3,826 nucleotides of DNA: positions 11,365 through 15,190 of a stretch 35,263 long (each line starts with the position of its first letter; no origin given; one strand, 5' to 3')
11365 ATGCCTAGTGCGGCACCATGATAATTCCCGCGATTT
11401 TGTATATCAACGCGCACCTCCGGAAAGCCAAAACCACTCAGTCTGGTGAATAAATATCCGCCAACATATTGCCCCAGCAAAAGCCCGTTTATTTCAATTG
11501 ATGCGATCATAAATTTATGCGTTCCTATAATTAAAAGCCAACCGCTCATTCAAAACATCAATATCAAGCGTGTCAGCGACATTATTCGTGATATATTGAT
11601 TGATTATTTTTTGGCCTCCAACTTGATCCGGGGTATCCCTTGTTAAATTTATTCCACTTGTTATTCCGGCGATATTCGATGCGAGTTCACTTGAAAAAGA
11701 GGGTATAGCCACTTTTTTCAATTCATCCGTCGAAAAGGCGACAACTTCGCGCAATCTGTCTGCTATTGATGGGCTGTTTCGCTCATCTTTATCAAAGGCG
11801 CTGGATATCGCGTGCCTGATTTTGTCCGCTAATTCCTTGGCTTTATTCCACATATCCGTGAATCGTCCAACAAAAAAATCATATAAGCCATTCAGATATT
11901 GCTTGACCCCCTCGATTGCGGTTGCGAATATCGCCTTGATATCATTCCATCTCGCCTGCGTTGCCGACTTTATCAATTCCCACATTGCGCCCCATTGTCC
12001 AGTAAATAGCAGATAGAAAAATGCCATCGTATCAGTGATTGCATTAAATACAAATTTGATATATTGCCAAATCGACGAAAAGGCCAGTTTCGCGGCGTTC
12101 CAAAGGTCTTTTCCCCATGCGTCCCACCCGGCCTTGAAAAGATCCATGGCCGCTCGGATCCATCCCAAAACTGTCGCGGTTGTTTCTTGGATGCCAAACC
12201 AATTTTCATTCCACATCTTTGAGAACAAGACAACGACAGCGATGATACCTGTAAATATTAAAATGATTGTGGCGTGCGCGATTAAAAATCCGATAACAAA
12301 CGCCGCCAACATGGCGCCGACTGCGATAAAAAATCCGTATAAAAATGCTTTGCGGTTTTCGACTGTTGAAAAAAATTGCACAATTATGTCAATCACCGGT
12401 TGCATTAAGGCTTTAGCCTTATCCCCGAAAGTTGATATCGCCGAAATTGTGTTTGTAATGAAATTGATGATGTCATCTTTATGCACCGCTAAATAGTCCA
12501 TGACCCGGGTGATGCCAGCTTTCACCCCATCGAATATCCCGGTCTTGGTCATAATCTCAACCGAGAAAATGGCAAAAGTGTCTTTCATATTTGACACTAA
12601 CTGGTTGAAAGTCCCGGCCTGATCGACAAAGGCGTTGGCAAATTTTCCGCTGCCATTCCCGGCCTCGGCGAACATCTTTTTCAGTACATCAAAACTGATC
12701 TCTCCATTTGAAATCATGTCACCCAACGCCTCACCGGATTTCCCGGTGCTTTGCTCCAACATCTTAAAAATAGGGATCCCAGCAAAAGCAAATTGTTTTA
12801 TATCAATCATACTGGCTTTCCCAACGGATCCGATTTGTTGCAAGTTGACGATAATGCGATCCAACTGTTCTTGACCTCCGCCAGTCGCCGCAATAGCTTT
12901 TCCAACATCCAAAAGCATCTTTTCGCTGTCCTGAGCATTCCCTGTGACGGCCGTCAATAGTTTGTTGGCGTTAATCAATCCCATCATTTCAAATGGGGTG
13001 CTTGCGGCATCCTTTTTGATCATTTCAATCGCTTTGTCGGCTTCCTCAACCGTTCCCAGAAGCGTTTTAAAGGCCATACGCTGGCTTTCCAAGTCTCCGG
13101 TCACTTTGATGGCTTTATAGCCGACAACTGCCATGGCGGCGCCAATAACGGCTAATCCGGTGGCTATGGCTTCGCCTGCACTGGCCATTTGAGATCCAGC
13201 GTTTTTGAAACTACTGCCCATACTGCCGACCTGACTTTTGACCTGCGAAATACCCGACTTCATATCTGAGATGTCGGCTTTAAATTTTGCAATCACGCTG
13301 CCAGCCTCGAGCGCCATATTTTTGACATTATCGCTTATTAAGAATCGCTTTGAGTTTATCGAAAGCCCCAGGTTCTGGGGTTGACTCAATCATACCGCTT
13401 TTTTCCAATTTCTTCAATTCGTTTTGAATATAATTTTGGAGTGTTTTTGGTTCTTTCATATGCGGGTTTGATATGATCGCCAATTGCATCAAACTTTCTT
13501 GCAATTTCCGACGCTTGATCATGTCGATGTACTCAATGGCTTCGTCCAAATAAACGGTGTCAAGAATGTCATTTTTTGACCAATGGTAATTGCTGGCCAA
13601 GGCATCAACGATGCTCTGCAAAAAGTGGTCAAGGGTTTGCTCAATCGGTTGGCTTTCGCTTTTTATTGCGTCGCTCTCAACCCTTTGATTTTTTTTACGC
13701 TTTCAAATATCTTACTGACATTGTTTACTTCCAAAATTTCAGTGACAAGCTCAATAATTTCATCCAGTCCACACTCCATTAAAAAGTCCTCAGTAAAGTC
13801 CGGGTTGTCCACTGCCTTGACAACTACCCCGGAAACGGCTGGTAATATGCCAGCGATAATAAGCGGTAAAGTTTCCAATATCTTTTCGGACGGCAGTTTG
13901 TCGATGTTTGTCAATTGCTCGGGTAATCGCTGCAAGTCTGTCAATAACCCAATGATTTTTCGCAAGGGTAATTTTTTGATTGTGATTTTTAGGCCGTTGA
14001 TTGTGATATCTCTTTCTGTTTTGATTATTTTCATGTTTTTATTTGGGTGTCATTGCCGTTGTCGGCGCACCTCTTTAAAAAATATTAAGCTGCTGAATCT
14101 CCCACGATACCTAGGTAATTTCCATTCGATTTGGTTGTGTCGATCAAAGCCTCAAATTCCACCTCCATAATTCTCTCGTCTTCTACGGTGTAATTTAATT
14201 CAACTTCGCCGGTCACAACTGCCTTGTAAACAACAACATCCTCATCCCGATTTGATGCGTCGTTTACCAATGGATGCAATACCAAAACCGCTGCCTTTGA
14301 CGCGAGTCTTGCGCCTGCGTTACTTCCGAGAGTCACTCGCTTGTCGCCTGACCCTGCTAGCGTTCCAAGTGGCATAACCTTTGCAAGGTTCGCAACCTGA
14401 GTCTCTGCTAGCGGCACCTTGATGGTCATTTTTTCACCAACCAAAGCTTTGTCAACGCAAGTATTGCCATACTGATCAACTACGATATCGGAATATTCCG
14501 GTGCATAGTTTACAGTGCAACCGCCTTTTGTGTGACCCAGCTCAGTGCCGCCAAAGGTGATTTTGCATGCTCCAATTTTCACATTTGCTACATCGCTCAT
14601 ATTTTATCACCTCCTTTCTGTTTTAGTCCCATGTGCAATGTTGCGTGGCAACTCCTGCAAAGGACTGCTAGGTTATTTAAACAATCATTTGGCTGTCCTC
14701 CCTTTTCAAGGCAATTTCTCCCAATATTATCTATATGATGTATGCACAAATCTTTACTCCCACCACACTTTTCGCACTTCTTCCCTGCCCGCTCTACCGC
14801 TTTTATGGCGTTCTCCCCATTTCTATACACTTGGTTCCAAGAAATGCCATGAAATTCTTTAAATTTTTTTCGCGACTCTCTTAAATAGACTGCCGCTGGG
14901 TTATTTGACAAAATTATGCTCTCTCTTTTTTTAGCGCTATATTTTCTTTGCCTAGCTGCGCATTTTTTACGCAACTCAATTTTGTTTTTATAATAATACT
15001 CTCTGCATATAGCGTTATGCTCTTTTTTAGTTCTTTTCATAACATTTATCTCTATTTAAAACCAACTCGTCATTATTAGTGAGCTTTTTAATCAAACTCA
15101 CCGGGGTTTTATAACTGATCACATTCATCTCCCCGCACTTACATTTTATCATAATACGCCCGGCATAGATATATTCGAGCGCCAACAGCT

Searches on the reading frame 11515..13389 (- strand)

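Call 12: search_protein_families(library=phrogs, proteins=[window:11515-13389:-], max_evalue=0.001)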
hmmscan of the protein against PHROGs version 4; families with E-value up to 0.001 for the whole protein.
window:11515-13389:- (624 aa): 19 families
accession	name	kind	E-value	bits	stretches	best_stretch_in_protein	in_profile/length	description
phrog_1686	-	tail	1.1e-30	107.3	1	40-357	66-390/1224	tail length tape measure protein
phrog_9959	-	tail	2.9e-27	95.7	1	34-312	10-284/1708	tail length tape measure protein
phrog_12798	-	tail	4.5e-24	85.7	1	38-527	13-492/1031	tail length tape measure protein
phrog_973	-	tail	1.3e-20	74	1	41-358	77-399/1465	tail length tape measure protein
phrog_991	-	tail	1.6e-19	70.1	1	25-583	221-857/1966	tail length tape measure protein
phrog_58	-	tail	1e-18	68.2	1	25-577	271-816/1544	tail length tape measure protein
phrog_167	-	tail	6.6e-15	54.9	2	388-577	790-974/1555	tail length tape measure protein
phrog_16017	-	unknown function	3.8e-13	49.2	1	39-301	203-454/1234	-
phrog_31957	-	unknown function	5e-11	42.6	1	77-321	211-468/1134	-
phrog_1272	-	tail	1e-10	41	1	427-600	839-1033/1606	tail length tape measure protein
phrog_16692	-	unknown function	3e-07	30.3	1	48-189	130-273/1107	-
phrog_5493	-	tail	9.9e-07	28.4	1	31-103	4-76/1102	tail length tape measure protein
phrog_4070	-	tail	2e-06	27.2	1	390-563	117-290/989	tail length tape measure protein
phrog_971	-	lysis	2.9e-06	27.2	0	54-365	107-428/1338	endolysin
phrog_1535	-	tail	4e-06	26.3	1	206-530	691-1011/1152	tail length tape measure protein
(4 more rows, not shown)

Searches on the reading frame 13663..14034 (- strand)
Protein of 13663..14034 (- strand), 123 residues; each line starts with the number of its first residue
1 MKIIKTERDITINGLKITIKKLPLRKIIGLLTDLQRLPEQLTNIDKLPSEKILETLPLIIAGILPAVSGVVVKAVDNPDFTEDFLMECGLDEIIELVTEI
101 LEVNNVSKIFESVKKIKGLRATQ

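Call 12: search_protein_families(library=phrogs, proteins=[window:13663-14034:-], max_evalue=0.001)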
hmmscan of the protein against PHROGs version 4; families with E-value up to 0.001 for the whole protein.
window:13663-14034:- (123 aa): 1 family
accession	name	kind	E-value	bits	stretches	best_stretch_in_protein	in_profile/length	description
phrog_1442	-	tail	0.00046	21.1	1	2-105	10-112/152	tail assembly chaperone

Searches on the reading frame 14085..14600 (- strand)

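Call 12: search_protein_families(library=phrogs, proteins=[window:14085-14600:-], max_evalue=0.001)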
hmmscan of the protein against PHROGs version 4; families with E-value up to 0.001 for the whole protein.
window:14085-14600:- (171 aa): 3 families
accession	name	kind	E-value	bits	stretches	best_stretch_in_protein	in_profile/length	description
phrog_2175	-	other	9.3e-43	147.1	1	1-170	2-182/188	protein with Ig domain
phrog_1280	-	other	1.2e-28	101.4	1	3-156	5-153/248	Ig domain containing protein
phrog_885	-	tail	3.8e-07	30.4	1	5-77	26-99/338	major tail protein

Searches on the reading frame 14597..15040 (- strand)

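Call 12: search_protein_families(library=phrogs, proteins=[window:14597-15040:-], max_evalue=0.001)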
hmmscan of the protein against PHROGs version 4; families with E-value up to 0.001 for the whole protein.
window:14597-15040:- (147 aa): 4 families
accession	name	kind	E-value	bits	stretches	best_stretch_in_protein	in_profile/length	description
phrog_1271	-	DNA, RNA and nucleotide metabolism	4.2e-06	27.4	1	25-141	236-321/361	HNH endonuclease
phrog_8048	-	DNA, RNA and nucleotide metabolism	1.8e-05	25.1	1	78-140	168-230/273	HNH endonuclease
phrog_119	-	DNA, RNA and nucleotide metabolism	3.8e-05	23.7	1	41-138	165-257/443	HNH endonuclease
phrog_8446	-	DNA, RNA and nucleotide metabolism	0.00057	20.6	1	14-136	91-196/211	HNH endonuclease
